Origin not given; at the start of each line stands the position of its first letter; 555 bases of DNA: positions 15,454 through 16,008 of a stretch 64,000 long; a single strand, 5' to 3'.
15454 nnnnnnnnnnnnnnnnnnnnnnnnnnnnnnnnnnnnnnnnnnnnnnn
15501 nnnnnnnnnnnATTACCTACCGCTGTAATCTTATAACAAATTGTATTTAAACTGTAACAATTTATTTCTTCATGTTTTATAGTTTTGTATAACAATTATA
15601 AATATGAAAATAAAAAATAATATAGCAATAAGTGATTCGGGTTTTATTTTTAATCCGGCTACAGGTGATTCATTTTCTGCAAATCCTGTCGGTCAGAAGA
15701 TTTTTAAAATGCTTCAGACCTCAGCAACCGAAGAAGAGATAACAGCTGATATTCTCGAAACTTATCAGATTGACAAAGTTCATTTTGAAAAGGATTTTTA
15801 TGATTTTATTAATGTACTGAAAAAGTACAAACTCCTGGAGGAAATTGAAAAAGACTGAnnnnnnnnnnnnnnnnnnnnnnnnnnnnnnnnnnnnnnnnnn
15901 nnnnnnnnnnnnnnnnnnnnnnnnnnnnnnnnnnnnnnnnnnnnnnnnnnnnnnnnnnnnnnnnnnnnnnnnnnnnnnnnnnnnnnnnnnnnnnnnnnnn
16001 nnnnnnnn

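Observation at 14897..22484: Uncharacterised seven-gene operon: AraC + PqqD-like + ATP-grasp + PLP decarboxylase + UT-like/M23 fusion + TPR/beta-barrel + TPR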

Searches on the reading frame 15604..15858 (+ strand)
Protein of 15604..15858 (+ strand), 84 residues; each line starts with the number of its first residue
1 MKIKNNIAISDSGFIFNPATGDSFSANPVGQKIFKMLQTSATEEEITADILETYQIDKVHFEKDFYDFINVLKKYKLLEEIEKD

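Call 3: search_protein_families(library=pfam, proteins=[window:15604-15858:+], max_evalue=0.01)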
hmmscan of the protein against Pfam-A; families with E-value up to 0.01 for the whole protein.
window:15604-15858:+ (84 aa): 1 family
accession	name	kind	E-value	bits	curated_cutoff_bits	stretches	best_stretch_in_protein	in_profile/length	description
PF05402.18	PqqD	-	8.4e-11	42.5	23.4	1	15-78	4-67/67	Coenzyme PQQ synthesis protein D (PqqD)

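Call 4: search_protein_families(library=ncbifam, proteins=[window:15604-15858:+], max_evalue=0.01)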
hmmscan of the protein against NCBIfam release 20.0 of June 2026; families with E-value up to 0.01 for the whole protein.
window:15604-15858:+ (84 aa): 5 families
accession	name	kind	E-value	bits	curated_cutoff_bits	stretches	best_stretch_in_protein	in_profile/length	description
TIGR04248.1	SCM_PqqD_rel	equivalog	1.9e-06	28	100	1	11-63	14-66/84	SynChlorMet cassette protein ScmD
NF033530.1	lasso_PqqD_Strm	exception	2.8e-06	27.4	70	1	15-77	15-77/78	lasso peptide biosynthesis PqqD family chaperone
NF033536.1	lasso_PqqD_Bac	exception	1.2e-05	25.3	80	1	21-79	29-87/88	lasso peptide biosynthesis PqqD family chaperone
TIGR04353.1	PqqD_rel_X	equivalog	0.00016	22.6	35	1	11-78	3-73/74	HPr-rel-A system PqqD family peptide chaperone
TIGR04302.1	geo_PqqD_fam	equivalog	0.0072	16.8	100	1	20-74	43-96/102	GeoRSP system PqqD family peptide chaperone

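Call 66: search_protein_families(library=padloc, proteins=[window:15604-15858:+], max_evalue=0.001)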
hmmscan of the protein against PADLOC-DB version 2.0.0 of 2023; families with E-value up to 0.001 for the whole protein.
window:15604-15858:+ (84 aa): 0 families

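Call 89: search_solved_structures(query=A4, max_evalue=10, show_alignments=3)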
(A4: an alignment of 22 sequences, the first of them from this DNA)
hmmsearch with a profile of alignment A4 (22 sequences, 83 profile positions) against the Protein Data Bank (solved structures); distinct sequences matched with E-value up to 10: 16.
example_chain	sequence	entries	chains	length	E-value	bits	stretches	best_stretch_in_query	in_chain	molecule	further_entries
5v1u_A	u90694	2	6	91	3.2e-16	62.6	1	8-79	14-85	TbiB1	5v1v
6jx3_B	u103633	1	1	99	5.3e-11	45.8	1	7-77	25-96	TfuB1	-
9x8z_B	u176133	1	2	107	1.5e-05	28.4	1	6-80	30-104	PqqD family protein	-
9x90_B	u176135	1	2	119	2.2e-05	27.9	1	14-79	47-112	Lasso peptide biosynthesis PqqD family chaperone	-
3g2b_A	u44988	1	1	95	0.02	18.4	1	27-79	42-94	Coenzyme PQQ synthesis protein D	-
9j6i_A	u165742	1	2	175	0.16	15.4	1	30-79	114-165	Abscisic acid receptor PYL1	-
3kay_A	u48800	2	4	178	0.17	15.4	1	30-79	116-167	Putative uncharacterized protein At5g46790 | Abscisic acid receptor PYL1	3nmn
2kw0_A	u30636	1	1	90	0.17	15.4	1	30-54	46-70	CcmH protein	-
3jrq_B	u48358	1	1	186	0.18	15.3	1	30-79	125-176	Putative uncharacterized protein At5g46790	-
3kdj_A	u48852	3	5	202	0.2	15.1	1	30-79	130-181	Putative uncharacterized protein At5g46790 | Abscisic acid receptor PYL1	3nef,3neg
1y0u_A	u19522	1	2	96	0.21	15.1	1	26-50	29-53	arsenical resistance operon repressor, putative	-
3jrs_A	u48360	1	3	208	0.21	15.1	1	30-79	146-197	Putative uncharacterized protein At5g46790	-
4bsz_B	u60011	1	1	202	0.37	14.3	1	14-66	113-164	ANKYRIN REPEAT-CONTAINING PROTEIN YAR1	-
5sxy_A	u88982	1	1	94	1.6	12.3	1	23-78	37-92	Bifunctional coenzyme PQQ synthesis protein C/D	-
8cwy_A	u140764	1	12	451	4.5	10.8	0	31-52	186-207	T32-15-1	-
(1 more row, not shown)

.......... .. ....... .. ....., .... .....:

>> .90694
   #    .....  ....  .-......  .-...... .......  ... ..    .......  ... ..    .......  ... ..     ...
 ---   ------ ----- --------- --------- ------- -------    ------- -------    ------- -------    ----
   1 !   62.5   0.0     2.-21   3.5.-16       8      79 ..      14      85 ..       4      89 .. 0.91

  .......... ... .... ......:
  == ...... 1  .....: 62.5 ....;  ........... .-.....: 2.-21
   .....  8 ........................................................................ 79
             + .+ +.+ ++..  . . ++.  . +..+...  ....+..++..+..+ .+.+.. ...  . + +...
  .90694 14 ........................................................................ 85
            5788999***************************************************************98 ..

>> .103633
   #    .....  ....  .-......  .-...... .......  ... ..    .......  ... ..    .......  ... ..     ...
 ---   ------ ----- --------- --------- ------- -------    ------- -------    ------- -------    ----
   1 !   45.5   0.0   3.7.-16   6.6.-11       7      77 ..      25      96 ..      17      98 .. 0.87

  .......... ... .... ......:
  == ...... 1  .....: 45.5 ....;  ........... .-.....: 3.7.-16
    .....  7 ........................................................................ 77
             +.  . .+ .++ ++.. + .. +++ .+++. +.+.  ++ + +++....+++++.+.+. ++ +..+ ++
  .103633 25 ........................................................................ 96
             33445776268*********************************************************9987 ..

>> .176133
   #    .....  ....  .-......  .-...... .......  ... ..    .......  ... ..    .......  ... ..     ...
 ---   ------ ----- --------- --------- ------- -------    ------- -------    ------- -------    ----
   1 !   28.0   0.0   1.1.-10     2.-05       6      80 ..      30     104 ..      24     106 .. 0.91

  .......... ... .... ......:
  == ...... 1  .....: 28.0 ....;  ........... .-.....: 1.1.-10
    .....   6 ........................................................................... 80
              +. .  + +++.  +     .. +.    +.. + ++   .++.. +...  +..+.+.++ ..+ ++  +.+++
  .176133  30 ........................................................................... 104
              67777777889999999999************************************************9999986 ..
